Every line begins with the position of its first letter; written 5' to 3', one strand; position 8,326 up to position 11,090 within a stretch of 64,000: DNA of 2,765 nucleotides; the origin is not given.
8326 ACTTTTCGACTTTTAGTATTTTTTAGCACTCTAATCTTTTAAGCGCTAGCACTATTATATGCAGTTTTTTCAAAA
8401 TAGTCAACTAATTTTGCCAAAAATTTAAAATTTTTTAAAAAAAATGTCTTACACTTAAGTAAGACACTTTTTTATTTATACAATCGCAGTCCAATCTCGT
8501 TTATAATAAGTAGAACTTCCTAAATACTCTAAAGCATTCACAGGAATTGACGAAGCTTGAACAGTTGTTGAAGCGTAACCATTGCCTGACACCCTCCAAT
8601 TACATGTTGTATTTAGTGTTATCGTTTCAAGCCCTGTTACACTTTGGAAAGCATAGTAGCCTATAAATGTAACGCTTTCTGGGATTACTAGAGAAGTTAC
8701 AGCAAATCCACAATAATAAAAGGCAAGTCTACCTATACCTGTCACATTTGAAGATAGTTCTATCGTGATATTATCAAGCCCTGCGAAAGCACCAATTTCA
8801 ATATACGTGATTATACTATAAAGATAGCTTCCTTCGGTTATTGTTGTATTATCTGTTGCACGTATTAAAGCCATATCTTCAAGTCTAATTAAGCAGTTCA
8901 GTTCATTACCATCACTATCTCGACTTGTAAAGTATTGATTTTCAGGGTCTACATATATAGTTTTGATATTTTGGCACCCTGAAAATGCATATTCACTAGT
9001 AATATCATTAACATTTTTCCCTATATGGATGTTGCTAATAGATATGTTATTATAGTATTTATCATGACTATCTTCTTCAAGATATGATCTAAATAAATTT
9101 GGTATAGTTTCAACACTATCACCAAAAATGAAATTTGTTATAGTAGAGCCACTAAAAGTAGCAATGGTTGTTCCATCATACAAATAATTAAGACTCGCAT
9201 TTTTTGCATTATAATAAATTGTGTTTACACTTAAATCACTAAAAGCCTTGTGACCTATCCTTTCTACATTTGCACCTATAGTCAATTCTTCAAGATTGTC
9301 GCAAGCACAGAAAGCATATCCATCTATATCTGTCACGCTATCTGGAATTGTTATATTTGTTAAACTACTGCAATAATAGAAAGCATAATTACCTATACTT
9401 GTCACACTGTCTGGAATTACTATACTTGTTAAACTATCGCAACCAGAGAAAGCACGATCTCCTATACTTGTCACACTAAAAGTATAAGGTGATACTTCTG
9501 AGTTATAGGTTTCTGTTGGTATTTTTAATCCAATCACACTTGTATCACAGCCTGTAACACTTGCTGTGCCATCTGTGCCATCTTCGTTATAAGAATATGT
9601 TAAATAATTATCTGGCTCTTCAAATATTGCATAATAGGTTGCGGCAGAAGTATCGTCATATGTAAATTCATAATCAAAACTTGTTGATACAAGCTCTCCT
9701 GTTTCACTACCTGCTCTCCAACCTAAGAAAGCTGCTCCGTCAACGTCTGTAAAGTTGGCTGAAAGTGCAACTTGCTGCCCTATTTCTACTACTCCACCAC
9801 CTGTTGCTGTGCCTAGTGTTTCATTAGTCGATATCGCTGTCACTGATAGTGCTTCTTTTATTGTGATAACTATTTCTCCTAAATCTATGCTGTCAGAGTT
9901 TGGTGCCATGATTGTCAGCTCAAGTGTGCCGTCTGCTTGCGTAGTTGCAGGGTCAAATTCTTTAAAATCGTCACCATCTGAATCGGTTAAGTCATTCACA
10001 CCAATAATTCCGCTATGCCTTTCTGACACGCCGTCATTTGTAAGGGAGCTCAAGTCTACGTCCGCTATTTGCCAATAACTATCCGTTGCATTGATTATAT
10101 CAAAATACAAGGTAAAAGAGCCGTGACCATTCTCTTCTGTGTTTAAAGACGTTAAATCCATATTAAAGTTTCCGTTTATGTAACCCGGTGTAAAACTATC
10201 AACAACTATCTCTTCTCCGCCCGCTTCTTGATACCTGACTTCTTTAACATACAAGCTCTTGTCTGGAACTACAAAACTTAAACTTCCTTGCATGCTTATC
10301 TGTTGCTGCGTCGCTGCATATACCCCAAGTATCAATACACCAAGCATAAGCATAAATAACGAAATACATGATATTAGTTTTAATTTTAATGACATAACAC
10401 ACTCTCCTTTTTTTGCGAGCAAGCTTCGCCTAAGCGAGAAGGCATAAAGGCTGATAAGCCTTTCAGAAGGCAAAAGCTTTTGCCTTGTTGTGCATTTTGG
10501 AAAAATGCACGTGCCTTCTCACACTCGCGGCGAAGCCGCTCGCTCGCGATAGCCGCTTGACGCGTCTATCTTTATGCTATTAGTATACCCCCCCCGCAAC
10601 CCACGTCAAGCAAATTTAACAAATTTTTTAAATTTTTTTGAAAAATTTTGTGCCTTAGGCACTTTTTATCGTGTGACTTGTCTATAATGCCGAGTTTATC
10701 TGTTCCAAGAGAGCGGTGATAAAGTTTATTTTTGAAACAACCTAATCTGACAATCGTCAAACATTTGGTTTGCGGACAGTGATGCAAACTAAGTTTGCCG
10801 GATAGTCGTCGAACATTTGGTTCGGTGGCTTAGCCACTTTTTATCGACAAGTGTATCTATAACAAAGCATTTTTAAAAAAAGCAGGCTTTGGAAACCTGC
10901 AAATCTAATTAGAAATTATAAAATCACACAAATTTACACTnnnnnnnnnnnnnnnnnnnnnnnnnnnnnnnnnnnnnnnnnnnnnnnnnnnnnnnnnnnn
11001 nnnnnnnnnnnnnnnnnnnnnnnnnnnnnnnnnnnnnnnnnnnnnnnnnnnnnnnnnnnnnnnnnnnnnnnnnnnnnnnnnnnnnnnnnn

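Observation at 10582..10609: Conserved promoter module with a G7-G8 homopolymer in the -35/-10 spacer, present three times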

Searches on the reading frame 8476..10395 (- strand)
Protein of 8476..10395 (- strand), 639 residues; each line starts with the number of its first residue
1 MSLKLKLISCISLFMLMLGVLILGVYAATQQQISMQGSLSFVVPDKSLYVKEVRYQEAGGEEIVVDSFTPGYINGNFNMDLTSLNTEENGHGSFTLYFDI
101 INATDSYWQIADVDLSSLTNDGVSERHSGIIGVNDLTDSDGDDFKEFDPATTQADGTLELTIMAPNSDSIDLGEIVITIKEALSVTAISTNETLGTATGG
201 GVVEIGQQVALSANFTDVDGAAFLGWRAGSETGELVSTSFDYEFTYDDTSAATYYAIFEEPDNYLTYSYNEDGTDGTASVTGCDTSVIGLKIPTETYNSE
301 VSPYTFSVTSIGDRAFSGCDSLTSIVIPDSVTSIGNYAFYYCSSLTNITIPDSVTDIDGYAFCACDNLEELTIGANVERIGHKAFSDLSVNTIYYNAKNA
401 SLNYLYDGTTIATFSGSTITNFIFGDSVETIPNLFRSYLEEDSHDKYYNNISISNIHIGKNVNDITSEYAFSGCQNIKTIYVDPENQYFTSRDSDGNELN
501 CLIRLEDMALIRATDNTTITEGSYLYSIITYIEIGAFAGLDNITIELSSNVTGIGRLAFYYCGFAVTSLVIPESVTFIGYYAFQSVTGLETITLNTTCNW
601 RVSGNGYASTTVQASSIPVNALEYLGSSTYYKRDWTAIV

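Call 18: search_protein_families(library=pfam, proteins=[window:8476-10395:-], max_evalue=0.01)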
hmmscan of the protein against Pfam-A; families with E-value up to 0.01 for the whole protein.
window:8476-10395:- (639 aa): 3 families
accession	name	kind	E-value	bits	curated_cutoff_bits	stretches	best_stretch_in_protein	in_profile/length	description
PF13306.12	LRR_5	-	1.6e-44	151.3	27.7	2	307-403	21-116/127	BspA type Leucine rich repeat region (6 copies)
PF13855.12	LRR_8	-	1e-05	25.6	27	0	308-349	13-55/61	Leucine rich repeat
PF16820.11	PKD_3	-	0.0091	16.3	26.3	0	197-259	9-65/68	PKD-like domain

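Call 20: find_encoding_contigs(protein=window:8476-10395:-, flank=3000, max_places=10)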
Protein window:8476-10395:- (639 aa): 3 contigs read that carry it; 3 places shown.
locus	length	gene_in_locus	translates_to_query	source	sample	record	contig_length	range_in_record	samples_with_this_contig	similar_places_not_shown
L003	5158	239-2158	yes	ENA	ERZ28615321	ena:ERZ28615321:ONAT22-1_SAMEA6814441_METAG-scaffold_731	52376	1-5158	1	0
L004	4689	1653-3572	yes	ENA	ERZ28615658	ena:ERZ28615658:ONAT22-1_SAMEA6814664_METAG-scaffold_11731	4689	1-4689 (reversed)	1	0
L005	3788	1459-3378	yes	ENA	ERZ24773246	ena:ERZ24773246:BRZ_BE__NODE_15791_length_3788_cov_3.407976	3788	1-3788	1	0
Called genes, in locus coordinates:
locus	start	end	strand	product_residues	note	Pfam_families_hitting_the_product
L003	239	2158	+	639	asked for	PF13306:LRR_5, PF13855:LRR_8 (faint), PF13306:LRR_5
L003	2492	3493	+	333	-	PF01628:HrcA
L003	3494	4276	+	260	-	PF01025:GrpE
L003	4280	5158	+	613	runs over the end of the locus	PF00012:HSP70, PF06723:MreB_Mbl, PF00012:HSP70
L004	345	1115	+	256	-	PF04542:Sigma70_r2, PF04539:Sigma70_r3, PF01381:HTH_3 (faint), PF08281:Sigma70_r4_2, PF04545:Sigma70_r4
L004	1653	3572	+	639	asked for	PF13306:LRR_5, PF13855:LRR_8 (faint), PF13306:LRR_5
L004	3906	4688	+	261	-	?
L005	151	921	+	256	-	PF04542:Sigma70_r2, PF04539:Sigma70_r3, PF01381:HTH_3 (faint), PF08281:Sigma70_r4_2, PF04545:Sigma70_r4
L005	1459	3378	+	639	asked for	PF13306:LRR_5, PF13855:LRR_8 (faint), PF13306:LRR_5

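Call 49: search_protein_families(library=ncbifam, proteins=[window:8476-10395:-], max_evalue=0.01)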
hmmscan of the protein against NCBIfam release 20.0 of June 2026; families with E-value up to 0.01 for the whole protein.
window:8476-10395:- (639 aa): 1 family
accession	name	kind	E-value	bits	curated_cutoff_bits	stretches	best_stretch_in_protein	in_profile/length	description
NF047961.1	adhesin_HupY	equivalog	1.4e-15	56.5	1250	1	309-470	198-349/978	leucine-rich repeat adhesin HupY/LrrG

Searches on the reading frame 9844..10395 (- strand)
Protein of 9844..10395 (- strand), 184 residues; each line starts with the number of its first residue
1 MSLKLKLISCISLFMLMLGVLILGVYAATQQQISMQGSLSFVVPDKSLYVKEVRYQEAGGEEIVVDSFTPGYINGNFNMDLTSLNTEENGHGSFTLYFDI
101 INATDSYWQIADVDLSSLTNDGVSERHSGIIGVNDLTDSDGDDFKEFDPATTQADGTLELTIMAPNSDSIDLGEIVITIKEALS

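Call 51: find_homologous_proteins(query=window:9844-10395:-, max_evalue=0.001)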
Query seq(184 aa) (184 aa): 11 proteins with E <= 0.001 among 64 candidates.
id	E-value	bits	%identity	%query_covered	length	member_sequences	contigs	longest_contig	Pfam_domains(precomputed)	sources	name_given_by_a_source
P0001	1.5e-78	281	86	83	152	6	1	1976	-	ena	-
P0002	5.9e-77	275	73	98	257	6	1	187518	-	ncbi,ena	-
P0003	2.6e-58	215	61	98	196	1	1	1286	-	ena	-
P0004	4.6e-51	191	60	92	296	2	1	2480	-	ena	-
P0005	4.7e-45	171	52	97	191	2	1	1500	-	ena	-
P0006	3.2e-32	130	53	73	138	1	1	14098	-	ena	-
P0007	9.5e-31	125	61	57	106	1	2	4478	-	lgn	-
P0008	5.3e-24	103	40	98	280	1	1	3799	-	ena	-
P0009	2.3e-19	88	53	47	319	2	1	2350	-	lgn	-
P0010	1.3e-17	82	46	55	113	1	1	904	-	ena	-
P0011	9.8e-14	70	33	88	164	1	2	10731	-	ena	-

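Call 53: find_encoding_contigs(protein=P0019, flank=1500, max_places=10)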
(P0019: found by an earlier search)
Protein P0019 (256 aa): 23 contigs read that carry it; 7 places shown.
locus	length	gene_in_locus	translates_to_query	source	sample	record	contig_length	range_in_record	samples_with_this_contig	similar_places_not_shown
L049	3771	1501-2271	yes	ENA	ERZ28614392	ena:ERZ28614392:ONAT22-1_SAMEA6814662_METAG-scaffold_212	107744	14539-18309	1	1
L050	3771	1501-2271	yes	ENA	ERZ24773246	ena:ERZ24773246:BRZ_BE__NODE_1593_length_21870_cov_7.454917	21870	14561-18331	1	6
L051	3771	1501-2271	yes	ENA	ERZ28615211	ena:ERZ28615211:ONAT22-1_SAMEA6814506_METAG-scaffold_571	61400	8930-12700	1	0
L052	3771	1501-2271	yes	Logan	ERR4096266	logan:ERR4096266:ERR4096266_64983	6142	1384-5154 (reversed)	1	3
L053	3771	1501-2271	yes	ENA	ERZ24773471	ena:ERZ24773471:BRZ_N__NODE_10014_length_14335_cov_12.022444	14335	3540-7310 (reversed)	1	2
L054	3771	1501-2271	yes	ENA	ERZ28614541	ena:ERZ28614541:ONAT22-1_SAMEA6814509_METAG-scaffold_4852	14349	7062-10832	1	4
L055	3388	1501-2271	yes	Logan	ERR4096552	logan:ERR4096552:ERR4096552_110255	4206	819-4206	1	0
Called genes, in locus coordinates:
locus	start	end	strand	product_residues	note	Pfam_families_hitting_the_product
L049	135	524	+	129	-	PF03419:Peptidase_U4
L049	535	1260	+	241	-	PF04542:Sigma70_r2, PF04545:Sigma70_r4, PF01381:HTH_3 (weak)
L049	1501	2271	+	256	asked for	PF04542:Sigma70_r2, PF04539:Sigma70_r3, PF01381:HTH_3 (faint), PF08281:Sigma70_r4_2, PF04545:Sigma70_r4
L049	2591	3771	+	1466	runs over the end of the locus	PF13306:LRR_5, PF13855:LRR_8 (faint), PF13306:LRR_5, PF25421:DUF7891 (faint), PF13306:LRR_5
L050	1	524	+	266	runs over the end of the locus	PF03419:Peptidase_U4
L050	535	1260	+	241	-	PF04542:Sigma70_r2, PF04545:Sigma70_r4, PF01381:HTH_3 (weak)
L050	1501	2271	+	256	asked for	PF04542:Sigma70_r2, PF04539:Sigma70_r3, PF01381:HTH_3 (faint), PF08281:Sigma70_r4_2, PF04545:Sigma70_r4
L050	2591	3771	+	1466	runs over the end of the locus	PF13306:LRR_5, PF13855:LRR_8 (faint), PF13306:LRR_5, PF25421:DUF7891 (faint), PF13306:LRR_5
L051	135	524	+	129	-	PF03419:Peptidase_U4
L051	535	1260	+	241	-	PF04542:Sigma70_r2, PF04545:Sigma70_r4, PF01381:HTH_3 (weak)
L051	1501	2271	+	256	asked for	PF04542:Sigma70_r2, PF04539:Sigma70_r3, PF01381:HTH_3 (faint), PF08281:Sigma70_r4_2, PF04545:Sigma70_r4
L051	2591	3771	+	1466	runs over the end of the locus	PF13306:LRR_5, PF13855:LRR_8 (faint), PF13306:LRR_5, PF25421:DUF7891 (faint), PF13306:LRR_5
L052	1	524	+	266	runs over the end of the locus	PF03419:Peptidase_U4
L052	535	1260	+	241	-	PF04542:Sigma70_r2, PF04545:Sigma70_r4, PF01381:HTH_3 (weak)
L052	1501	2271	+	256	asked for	PF04542:Sigma70_r2, PF04539:Sigma70_r3, PF01381:HTH_3 (faint), PF08281:Sigma70_r4_2, PF04545:Sigma70_r4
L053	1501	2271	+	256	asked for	PF04542:Sigma70_r2, PF04539:Sigma70_r3, PF01381:HTH_3 (faint), PF08281:Sigma70_r4_2, PF04545:Sigma70_r4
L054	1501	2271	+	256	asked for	PF04542:Sigma70_r2, PF04539:Sigma70_r3, PF01381:HTH_3 (faint), PF08281:Sigma70_r4_2, PF04545:Sigma70_r4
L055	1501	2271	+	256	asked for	PF04542:Sigma70_r2, PF04539:Sigma70_r3, PF01381:HTH_3 (faint), PF08281:Sigma70_r4_2, PF04545:Sigma70_r4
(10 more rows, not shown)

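Call 70: find_encoding_contigs(protein=P0008, flank=1500, max_places=4)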
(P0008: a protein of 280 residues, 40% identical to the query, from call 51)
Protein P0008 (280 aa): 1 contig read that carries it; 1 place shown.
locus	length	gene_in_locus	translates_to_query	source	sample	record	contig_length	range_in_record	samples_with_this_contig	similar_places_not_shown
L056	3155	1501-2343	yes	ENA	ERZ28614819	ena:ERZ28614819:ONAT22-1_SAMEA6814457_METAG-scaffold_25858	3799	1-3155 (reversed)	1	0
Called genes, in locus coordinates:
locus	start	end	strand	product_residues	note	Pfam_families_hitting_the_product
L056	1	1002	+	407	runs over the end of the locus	PF04402:SIMPL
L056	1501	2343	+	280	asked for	-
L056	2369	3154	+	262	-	?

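Call 71: find_encoding_contigs(protein=P0011, flank=1500, max_places=4)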
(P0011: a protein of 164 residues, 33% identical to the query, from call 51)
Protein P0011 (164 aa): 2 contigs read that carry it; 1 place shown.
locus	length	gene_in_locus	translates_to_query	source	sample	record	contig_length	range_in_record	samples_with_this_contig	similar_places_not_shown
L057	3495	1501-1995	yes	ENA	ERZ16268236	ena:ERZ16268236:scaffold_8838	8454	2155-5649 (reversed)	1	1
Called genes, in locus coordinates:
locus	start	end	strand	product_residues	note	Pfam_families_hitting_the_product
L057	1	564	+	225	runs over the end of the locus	PF00899:ThiF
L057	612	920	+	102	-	PF00085:Thioredoxin, PF00578:AhpC-TSA (weak), PF13098:Thioredoxin_2, PF13728:TraF, PF13905:Thioredoxin_8 (weak), PF13192:Thioredoxin_3 (weak)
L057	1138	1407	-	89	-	PF13560:HTH_31 (weak), PF12844:HTH_19, PF01381:HTH_3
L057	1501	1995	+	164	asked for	-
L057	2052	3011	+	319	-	PF13306:LRR_5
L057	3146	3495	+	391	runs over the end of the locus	PF00266:Aminotran_5, PF01212:Beta_elim_lyase (weak)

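Call 74: find_encoding_contigs(protein=P0006, flank=1600, max_places=4)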
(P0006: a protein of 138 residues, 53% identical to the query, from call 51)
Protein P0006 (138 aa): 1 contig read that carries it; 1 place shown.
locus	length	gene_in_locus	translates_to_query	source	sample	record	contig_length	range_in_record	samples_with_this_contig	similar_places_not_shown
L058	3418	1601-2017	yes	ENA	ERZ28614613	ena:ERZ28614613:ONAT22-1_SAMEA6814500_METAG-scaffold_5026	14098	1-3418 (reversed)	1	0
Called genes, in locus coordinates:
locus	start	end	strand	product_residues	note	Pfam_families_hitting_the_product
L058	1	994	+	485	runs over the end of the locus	PF01225:Mur_ligase (weak), PF08245:Mur_ligase_M, PF02875:Mur_ligase_C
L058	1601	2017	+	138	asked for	-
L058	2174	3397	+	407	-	PF19789:DUF6273 (weak)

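Call 75: find_encoding_contigs(protein=P0004, flank=1600, max_places=4)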
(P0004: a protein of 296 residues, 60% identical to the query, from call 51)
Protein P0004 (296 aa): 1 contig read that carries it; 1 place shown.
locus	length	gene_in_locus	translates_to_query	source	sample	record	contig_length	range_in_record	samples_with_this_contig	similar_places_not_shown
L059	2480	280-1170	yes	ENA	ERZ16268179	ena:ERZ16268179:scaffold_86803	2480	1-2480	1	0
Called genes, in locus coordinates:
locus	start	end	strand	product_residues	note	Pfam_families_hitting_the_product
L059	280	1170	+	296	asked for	-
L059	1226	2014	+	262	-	PF19789:DUF6273 (weak)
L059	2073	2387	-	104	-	PF01035:DNA_binding_1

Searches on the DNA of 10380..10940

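Call 37: search_rna_families(source=window, start=10380, end=10940, threshold=evalue, max_evalue=1)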
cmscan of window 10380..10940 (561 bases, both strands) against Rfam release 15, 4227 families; matches with E-value up to 1: 0.
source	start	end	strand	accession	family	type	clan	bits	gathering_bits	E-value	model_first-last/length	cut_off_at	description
